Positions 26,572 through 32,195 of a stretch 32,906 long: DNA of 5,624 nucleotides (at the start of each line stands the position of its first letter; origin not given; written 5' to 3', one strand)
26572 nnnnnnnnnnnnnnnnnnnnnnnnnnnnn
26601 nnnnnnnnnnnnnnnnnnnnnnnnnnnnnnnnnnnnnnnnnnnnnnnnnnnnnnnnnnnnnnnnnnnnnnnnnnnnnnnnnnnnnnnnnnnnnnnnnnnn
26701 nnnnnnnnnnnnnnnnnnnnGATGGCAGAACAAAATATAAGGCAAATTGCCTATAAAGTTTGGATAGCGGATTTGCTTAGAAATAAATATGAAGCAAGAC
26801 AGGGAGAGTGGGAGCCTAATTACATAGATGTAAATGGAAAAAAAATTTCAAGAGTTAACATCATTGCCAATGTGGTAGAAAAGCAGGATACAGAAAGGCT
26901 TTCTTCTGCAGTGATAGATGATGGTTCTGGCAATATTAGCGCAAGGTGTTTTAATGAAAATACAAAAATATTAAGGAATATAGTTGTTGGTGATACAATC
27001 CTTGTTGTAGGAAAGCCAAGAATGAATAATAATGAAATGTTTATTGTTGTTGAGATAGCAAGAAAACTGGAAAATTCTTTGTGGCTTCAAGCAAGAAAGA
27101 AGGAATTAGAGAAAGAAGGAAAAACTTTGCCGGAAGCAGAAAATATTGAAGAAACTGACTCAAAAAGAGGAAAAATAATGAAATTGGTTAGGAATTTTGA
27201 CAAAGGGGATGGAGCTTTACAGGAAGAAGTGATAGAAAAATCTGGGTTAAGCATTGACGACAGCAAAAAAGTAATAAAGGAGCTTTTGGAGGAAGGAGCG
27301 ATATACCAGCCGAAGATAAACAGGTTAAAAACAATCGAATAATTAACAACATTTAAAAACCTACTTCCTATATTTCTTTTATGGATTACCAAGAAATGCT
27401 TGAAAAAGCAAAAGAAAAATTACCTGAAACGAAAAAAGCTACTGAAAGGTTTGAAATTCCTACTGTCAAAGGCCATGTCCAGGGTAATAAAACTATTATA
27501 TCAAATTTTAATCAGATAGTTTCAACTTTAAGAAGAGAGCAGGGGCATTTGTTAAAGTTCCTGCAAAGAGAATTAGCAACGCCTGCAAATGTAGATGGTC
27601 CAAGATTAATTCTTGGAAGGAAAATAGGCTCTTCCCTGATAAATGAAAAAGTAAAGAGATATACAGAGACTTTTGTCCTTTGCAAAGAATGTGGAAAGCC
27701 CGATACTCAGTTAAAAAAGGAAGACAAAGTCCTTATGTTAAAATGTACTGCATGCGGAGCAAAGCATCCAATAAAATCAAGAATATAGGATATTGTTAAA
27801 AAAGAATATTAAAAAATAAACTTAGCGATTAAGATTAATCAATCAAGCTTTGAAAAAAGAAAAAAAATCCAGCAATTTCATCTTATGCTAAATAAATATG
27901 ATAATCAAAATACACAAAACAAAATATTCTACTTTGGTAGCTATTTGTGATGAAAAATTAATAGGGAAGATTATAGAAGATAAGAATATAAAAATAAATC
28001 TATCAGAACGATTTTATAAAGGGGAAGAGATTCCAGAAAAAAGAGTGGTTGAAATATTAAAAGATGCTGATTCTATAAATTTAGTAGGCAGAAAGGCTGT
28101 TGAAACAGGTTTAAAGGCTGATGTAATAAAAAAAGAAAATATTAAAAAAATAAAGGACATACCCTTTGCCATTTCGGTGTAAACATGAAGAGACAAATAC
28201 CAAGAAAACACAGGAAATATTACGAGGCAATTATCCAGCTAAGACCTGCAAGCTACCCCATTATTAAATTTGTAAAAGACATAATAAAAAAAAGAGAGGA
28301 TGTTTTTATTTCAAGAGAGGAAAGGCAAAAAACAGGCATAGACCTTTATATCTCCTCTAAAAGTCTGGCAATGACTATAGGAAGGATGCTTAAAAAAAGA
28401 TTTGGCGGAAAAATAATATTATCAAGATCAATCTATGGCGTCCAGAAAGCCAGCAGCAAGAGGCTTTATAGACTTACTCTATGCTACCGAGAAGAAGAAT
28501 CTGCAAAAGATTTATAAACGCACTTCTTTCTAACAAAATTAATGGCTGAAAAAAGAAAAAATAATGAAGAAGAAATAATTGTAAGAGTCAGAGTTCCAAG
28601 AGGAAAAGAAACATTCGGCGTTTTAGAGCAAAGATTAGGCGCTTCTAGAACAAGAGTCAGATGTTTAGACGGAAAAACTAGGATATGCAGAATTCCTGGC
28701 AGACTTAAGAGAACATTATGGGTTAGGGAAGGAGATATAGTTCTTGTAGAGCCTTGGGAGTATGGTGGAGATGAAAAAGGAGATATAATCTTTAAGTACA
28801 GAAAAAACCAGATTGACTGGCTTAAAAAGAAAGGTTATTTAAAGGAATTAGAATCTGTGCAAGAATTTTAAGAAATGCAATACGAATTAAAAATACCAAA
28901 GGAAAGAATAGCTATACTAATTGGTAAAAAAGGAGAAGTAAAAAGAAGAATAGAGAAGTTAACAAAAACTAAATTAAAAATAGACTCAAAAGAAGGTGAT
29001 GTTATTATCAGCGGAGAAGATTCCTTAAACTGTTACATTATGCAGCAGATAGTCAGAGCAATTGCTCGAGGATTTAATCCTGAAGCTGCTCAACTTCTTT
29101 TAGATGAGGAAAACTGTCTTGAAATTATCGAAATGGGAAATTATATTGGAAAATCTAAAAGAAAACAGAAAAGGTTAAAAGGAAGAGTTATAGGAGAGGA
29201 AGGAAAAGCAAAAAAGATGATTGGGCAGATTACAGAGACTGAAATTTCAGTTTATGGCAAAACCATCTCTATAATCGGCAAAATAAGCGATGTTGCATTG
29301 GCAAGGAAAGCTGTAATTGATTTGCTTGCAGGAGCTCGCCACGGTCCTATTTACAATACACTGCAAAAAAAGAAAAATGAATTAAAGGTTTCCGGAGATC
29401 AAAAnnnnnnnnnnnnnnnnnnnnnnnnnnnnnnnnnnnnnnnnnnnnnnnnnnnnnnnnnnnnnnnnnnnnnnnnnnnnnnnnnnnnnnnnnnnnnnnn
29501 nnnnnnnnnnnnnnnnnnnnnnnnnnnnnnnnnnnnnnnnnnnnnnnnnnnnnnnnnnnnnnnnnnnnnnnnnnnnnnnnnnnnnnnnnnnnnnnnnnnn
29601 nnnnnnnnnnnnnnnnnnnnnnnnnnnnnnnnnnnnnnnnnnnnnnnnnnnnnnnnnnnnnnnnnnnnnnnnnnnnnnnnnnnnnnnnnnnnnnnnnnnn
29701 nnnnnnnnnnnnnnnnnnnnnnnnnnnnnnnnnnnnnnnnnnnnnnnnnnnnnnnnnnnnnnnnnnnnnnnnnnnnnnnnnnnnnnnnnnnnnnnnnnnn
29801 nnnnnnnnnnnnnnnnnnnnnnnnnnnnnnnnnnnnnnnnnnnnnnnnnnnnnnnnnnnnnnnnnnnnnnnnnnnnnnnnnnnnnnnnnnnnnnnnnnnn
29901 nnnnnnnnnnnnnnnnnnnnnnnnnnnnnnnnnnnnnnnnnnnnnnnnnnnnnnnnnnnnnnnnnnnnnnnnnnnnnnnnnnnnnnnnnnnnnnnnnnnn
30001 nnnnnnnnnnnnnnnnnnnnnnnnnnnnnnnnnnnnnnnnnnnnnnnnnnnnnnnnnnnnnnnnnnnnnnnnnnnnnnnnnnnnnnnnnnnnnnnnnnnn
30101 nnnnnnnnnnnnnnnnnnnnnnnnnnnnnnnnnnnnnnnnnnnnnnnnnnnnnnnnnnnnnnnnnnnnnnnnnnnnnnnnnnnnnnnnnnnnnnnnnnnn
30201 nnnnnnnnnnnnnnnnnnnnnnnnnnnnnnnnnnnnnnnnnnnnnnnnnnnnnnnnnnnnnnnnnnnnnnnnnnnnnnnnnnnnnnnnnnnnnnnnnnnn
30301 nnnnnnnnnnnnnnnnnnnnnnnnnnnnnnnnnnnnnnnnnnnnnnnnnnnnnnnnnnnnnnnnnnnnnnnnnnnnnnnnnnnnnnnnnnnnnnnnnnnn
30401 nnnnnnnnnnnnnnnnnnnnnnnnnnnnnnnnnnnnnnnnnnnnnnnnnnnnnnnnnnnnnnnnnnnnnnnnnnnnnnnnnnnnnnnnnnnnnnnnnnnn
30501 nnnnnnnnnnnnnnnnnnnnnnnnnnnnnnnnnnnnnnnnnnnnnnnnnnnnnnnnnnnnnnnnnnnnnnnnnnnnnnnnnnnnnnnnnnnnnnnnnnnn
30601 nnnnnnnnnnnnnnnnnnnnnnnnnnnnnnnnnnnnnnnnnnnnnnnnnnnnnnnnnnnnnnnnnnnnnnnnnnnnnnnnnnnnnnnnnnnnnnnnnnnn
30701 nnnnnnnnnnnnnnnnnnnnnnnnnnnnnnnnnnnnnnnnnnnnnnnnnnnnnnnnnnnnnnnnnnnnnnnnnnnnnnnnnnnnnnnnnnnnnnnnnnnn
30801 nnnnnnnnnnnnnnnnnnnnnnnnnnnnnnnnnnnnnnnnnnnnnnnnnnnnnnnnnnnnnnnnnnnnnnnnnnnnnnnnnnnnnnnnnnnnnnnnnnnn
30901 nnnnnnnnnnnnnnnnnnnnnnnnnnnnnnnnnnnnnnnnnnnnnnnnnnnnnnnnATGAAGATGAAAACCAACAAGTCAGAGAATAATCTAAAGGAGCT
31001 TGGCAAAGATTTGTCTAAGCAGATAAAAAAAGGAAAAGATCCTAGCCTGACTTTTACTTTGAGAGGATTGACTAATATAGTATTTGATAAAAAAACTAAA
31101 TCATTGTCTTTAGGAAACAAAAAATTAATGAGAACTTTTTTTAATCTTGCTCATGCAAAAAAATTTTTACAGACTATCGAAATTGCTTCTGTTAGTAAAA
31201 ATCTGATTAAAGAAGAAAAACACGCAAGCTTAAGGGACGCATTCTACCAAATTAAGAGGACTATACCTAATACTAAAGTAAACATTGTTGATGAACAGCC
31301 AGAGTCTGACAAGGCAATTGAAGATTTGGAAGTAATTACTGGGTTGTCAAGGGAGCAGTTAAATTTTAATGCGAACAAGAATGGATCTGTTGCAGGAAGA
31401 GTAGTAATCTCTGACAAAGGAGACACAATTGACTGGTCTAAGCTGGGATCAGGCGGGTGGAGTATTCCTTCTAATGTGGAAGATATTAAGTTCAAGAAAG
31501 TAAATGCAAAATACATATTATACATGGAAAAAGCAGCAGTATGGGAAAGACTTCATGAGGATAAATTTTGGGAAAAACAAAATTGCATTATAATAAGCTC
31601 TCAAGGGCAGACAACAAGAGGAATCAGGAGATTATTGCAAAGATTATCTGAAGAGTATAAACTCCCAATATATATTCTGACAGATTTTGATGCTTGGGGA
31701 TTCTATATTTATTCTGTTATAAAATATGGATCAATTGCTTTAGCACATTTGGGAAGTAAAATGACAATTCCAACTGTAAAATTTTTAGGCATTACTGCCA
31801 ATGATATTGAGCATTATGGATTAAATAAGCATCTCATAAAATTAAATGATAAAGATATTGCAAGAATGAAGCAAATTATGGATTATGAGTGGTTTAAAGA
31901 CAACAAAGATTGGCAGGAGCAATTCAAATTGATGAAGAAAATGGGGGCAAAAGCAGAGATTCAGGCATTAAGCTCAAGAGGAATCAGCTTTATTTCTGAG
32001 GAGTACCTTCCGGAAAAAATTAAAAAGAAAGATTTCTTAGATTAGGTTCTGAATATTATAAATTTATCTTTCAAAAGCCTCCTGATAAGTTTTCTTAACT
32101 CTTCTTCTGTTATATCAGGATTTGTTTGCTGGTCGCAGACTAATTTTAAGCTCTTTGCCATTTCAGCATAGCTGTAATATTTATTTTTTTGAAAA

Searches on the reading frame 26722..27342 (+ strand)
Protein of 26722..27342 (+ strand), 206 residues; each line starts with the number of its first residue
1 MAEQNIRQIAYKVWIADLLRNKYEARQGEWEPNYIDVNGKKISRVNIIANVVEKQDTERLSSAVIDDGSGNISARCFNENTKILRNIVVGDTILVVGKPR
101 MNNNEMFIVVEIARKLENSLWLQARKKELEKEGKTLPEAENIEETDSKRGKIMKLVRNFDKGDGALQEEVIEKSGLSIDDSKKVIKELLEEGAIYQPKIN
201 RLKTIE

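Call 10: search_protein_families(library=pfam, proteins=[window:26722-27342:+])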
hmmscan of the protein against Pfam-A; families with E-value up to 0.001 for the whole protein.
window:26722-27342:+ (206 aa): 1 family
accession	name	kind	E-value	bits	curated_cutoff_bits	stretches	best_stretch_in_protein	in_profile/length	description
PF01336.31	tRNA_anti-codon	-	3.6e-08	33.7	27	1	45-110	1-69/75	OB-fold nucleic acid binding domain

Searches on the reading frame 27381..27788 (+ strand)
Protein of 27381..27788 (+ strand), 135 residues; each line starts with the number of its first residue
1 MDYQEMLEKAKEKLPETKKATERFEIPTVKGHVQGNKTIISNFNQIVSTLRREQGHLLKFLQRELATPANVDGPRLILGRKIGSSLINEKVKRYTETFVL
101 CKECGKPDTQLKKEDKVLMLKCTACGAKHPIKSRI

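Call 10: search_protein_families(library=pfam, proteins=[window:27381-27788:+])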
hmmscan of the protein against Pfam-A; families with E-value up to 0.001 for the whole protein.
window:27381-27788:+ (135 aa): 1 family
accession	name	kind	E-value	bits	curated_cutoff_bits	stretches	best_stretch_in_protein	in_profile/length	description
PF01873.23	eIF-5_eIF-2B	-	5.2e-35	120.3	27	1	17-128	4-117/117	Domain found in IF2B/IF5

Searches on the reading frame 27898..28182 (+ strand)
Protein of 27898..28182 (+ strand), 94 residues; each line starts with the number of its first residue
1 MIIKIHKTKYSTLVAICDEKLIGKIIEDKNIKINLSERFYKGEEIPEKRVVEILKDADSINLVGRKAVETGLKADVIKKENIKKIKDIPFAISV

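Call 10: search_protein_families(library=pfam, proteins=[window:27898-28182:+])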
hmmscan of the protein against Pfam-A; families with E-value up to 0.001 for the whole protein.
window:27898-28182:+ (94 aa): 1 family
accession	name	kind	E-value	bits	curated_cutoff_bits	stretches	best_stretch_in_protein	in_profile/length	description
PF04242.18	DUF424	-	1.3e-19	70.7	25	1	7-92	2-88/92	Protein of unknown function (DUF424)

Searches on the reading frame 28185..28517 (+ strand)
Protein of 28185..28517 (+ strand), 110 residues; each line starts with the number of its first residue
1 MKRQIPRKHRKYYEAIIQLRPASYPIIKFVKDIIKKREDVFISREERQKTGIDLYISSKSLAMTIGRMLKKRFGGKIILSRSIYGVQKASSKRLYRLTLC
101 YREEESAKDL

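Call 10: search_protein_families(library=pfam, proteins=[window:28185-28517:+])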
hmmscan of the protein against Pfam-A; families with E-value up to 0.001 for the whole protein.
window:28185-28517:+ (110 aa): 1 family
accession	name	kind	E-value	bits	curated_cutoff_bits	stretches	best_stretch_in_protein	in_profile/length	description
PF04981.18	NMD3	-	6e-15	55.9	24.9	1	7-100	139-240/243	NMD3 family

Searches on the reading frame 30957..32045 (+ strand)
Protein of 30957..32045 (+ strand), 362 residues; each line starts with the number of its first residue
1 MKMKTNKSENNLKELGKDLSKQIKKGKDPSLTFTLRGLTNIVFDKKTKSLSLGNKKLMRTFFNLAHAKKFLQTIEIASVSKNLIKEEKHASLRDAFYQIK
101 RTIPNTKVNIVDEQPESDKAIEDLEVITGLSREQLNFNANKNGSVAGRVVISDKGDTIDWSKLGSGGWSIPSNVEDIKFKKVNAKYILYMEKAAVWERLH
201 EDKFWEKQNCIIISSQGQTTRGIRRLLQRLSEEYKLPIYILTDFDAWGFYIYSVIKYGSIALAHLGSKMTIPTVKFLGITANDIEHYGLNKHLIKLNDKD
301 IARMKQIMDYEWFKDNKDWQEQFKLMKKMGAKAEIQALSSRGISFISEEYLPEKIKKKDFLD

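Call 25: find_encoding_contigs(protein=window:30957-32045:+, flank=10000, max_places=6)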
Protein window:30957-32045:+ (362 aa): 1 contig read that carries it; 1 place shown.
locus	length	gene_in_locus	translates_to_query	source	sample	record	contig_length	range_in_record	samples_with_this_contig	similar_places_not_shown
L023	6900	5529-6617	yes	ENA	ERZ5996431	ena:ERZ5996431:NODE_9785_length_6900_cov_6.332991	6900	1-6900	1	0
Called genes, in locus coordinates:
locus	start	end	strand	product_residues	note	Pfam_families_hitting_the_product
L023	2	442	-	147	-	?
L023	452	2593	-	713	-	PF19310:TOP_N, PF01432:Peptidase_M3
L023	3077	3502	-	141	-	PF01073:3Beta_HSD, PF01370:Epimerase, PF02719:Polysacc_synt_2, PF04321:RmlD_sub_bind (weak), PF05368:NmrA (weak), PF16363:GDP_Man_Dehyd, PF13460:NAD_binding_10 (weak)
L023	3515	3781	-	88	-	-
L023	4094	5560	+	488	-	PF02518:HATPase_c, PF13589:HATPase_c_3, PF09239:Topo-VIb_trans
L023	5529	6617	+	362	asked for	PF04406:TP6A_N, PF20768:Topo_VI_alpha, PF21180:TOP6A-Spo11_Toprim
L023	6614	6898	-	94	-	?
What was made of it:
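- Tried and rejected: The look-up of the 362-aa Topo VI-A returned a single odd contig, which briefly suggested a second chimera (call 25).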
